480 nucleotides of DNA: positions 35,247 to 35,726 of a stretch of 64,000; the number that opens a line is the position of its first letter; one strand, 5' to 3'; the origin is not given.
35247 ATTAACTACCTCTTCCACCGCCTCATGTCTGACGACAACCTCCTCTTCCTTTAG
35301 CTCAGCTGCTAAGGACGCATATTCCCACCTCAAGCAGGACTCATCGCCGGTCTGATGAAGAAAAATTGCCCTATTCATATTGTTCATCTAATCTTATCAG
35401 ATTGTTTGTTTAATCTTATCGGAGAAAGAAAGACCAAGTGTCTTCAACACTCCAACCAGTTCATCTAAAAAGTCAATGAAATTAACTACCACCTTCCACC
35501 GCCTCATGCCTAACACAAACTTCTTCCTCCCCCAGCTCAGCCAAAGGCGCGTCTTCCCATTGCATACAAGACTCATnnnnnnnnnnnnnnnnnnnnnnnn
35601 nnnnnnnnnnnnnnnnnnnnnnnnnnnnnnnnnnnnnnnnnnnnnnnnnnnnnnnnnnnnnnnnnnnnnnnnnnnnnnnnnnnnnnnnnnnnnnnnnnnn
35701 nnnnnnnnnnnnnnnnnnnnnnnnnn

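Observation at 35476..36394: High-GC (about 66%) foreign DUF2461 gene inserted inside the repeat array, flanked by about 60-bp direct repeats and translationally coupled to a qor-derived leader ORF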

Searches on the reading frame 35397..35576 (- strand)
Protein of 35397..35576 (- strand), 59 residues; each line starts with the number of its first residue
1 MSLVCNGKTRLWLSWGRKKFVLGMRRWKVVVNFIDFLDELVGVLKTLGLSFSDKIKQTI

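Call 55: find_encoding_contigs(protein=window:35397-35576:-, flank=3000, max_places=10)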
Protein window:35397-35576:- (59 aa): 2 contigs read that carry it; 2 places shown.
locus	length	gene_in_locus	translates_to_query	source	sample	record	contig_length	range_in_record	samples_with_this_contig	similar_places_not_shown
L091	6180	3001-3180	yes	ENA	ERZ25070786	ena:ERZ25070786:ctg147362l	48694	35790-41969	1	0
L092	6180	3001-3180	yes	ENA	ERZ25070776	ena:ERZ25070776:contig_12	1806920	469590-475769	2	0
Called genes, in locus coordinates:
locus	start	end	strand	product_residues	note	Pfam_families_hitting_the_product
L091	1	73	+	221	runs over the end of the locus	PF02527:GidB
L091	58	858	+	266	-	PF00142:Fer4_NifH (weak), PF01656:CbiA, PF06564:CBP_BcsQ (weak), PF09140:MipZ, PF13614:AAA_31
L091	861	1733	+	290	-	PF02195:ParB_N, PF17762:HTH_ParB, PF23552:ParB_C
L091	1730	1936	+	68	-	-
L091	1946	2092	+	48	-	-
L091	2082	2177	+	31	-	-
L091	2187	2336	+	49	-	-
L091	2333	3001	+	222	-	PF09365:DUF2461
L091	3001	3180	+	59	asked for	-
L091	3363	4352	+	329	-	PF08240:ADH_N, PF00107:ADH_zinc_N, PF13602:ADH_zinc_N_2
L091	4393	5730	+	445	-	PF01225:Mur_ligase, PF08245:Mur_ligase_M, PF02875:Mur_ligase_C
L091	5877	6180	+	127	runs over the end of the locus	PF01127:Sdh_cyt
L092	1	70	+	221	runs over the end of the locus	PF02527:GidB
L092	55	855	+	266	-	PF00142:Fer4_NifH (weak), PF01656:CbiA, PF06564:CBP_BcsQ (weak), PF09140:MipZ, PF13614:AAA_31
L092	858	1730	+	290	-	PF02195:ParB_N, PF17762:HTH_ParB, PF23552:ParB_C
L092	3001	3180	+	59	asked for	-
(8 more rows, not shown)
